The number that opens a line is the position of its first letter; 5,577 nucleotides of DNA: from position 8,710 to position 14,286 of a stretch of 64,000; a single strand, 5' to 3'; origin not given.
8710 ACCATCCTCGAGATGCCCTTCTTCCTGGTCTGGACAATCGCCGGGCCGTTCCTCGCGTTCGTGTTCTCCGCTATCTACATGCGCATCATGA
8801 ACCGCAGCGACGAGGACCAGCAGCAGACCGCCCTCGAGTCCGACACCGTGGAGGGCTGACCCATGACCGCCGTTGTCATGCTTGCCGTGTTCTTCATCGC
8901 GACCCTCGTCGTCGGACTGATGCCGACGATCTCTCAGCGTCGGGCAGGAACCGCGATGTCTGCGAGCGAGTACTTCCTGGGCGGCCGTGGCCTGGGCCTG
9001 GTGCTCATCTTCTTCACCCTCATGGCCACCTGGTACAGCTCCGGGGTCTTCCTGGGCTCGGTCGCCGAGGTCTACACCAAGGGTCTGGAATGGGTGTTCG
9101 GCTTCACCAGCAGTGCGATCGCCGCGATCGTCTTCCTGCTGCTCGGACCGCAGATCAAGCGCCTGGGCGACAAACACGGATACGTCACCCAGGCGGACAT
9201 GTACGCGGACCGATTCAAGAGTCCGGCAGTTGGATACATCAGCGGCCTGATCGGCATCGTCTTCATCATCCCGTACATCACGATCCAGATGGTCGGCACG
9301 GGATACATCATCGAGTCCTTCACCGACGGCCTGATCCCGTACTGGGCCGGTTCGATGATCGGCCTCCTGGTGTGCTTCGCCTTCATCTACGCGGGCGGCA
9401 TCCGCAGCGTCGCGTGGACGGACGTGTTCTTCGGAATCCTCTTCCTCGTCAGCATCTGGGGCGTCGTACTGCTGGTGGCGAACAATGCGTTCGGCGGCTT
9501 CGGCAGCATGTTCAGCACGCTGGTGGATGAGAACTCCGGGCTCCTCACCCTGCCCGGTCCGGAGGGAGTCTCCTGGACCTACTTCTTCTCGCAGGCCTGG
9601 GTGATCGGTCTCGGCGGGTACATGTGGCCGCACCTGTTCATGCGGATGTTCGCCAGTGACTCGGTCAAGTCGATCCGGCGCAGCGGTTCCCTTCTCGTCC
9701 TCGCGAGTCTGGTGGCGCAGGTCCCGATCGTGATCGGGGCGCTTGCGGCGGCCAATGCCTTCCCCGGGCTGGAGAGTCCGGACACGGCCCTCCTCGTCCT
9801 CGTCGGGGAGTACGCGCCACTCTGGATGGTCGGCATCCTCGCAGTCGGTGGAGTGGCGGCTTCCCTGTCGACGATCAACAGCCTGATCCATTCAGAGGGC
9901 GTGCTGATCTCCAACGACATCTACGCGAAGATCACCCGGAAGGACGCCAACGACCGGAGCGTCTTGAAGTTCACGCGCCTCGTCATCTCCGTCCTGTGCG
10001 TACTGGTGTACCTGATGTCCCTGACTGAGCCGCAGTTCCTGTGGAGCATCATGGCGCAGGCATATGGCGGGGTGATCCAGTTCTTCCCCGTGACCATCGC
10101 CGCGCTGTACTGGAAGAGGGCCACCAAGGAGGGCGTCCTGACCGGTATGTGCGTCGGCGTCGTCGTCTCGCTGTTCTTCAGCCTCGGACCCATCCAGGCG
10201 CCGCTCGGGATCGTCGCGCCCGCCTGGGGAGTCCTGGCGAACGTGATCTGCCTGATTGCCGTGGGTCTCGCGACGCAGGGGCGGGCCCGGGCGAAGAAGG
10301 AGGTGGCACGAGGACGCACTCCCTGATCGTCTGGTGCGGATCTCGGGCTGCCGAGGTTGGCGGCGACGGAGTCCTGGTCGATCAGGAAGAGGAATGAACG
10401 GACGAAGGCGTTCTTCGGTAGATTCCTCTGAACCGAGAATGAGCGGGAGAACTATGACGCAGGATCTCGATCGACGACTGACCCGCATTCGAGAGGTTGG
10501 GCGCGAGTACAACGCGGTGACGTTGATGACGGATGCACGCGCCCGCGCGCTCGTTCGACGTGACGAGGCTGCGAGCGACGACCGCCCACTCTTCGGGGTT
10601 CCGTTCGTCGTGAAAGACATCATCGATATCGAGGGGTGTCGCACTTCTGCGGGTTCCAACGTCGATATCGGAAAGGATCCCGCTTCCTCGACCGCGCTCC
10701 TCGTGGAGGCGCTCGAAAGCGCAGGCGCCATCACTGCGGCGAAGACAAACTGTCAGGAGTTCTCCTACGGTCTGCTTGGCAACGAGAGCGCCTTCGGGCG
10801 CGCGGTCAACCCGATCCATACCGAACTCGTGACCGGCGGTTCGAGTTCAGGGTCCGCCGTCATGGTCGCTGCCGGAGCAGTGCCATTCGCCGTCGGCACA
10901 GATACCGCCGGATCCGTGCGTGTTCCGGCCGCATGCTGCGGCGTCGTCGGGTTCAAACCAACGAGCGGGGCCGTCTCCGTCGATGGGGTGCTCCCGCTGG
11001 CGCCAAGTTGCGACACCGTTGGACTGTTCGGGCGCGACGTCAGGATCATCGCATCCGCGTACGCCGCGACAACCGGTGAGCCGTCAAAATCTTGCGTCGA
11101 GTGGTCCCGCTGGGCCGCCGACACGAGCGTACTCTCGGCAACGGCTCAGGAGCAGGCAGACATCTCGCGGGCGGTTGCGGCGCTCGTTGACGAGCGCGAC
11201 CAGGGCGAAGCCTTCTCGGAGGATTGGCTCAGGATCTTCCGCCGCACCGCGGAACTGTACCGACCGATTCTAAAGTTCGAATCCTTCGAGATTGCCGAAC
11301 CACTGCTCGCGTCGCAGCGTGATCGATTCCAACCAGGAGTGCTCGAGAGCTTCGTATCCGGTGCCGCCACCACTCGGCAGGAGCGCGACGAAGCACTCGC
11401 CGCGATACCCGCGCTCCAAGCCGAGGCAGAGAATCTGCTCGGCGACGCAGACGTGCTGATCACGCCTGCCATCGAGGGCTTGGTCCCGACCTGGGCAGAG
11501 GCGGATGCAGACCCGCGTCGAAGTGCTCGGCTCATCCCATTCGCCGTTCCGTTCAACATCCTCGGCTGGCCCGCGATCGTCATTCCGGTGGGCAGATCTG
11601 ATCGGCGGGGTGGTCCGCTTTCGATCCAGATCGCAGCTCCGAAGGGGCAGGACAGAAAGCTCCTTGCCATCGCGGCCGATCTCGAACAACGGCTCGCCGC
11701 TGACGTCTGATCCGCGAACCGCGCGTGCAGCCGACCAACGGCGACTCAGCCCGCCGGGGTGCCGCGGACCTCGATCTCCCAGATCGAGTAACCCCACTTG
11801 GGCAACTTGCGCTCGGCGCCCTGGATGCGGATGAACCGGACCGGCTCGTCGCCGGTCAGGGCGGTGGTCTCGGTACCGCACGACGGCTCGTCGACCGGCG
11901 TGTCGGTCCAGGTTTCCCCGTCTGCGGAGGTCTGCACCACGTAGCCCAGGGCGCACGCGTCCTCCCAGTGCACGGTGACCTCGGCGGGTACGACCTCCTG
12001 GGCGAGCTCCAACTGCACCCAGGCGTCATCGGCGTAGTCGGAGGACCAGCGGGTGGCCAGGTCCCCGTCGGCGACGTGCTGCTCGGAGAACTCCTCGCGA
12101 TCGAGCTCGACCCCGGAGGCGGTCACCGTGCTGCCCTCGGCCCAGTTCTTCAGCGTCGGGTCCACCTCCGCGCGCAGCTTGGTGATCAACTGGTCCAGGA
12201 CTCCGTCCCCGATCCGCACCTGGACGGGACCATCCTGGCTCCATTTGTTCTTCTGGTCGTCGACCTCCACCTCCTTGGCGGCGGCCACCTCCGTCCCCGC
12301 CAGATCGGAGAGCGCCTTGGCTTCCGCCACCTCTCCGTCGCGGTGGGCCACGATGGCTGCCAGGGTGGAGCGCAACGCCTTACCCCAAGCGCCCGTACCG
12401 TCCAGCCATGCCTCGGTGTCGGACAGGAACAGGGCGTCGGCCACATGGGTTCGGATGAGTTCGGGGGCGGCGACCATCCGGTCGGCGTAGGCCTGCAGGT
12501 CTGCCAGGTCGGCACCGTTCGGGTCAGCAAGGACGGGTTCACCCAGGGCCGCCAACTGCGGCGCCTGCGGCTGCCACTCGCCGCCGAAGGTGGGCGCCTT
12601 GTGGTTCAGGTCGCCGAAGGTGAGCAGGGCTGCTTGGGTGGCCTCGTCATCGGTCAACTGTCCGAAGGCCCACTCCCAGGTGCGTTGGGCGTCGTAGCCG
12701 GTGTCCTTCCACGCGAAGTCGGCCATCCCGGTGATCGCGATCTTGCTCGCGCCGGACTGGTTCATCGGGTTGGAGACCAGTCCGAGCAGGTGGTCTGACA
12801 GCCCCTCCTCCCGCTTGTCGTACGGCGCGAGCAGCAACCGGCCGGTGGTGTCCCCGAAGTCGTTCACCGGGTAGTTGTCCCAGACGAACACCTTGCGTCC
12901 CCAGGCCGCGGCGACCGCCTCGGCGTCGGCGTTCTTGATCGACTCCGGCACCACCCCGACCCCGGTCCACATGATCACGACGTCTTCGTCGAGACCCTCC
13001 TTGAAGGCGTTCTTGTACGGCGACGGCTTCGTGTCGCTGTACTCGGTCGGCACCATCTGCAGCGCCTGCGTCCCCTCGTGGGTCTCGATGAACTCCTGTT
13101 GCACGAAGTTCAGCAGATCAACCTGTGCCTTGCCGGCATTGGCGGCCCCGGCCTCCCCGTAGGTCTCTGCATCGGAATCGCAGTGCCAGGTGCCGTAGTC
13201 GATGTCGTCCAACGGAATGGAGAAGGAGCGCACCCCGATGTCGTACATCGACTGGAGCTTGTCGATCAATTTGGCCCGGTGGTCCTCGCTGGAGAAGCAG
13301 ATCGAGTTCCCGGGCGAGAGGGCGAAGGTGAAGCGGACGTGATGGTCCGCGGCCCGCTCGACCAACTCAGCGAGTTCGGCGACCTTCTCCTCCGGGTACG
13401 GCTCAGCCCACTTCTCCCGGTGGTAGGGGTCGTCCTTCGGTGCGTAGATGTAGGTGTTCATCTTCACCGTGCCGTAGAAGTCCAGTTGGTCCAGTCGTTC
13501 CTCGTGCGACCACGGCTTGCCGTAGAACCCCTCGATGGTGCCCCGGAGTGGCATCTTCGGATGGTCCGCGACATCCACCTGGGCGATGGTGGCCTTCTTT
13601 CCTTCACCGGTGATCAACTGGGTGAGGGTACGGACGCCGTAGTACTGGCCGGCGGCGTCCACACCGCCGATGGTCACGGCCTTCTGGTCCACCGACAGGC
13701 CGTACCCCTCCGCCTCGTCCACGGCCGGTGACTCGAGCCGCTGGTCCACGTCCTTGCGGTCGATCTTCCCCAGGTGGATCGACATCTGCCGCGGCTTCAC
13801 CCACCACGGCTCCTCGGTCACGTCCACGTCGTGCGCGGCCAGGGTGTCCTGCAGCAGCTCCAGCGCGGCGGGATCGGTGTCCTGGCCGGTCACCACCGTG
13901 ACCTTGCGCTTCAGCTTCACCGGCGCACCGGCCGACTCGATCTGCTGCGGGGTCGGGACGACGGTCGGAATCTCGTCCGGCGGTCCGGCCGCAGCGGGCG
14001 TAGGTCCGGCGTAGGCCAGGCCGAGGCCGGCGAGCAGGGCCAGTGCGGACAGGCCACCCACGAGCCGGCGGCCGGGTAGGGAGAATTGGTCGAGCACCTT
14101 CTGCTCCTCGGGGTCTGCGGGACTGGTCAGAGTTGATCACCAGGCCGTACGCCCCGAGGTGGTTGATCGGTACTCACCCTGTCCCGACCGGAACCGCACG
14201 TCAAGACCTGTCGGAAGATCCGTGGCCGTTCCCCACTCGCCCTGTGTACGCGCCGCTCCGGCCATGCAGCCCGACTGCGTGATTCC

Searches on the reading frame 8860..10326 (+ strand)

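Call 89: search_protein_families(library=ncbifam, proteins=[window:8860-10326:+], max_evalue=1e-20)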
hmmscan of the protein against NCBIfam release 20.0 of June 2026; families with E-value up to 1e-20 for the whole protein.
window:8860-10326:+ (488 aa): 6 families
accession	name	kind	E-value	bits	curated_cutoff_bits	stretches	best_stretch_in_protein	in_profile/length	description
TIGR02119.1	panF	equivalog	4e-49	167.9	328.05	1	5-441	4-438/471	sodium/pantothenate symporter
TIGR00813.1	sss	superfamily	1.1e-40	140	184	1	38-433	1-411/411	sodium/solute symporter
TIGR02121.1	Na_Pro_sym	equivalog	8.9e-35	120.3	515.5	1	4-481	3-478/488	sodium/proline symporter PutP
NF046076.1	monocarbox_MctP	equivalog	2.7e-33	115.4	625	1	5-440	2-437/481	monocarboxylate uptake permease MctP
TIGR03648.1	Na_symport_lg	subfamily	2.4e-32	112.1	320.75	0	320-440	359-480/547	VC_2705 family sodium/solute symporter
NF007790.0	PRK10484.1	equivalog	5.6e-21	74.9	401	0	5-439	3-450/527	solute:sodium symporter family transporter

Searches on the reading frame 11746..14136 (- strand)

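Call 89: search_protein_families(library=ncbifam, proteins=[window:11746-14136:-], max_evalue=1e-20)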
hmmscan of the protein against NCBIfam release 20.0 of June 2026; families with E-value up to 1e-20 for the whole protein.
window:11746-14136:- (796 aa): 1 family
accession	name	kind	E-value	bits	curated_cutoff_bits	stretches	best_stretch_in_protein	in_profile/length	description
NF041654.1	GlcNAcase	equivalog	4.2e-108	362.7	1000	1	59-773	21-715/732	beta-N-acetylglucosaminidase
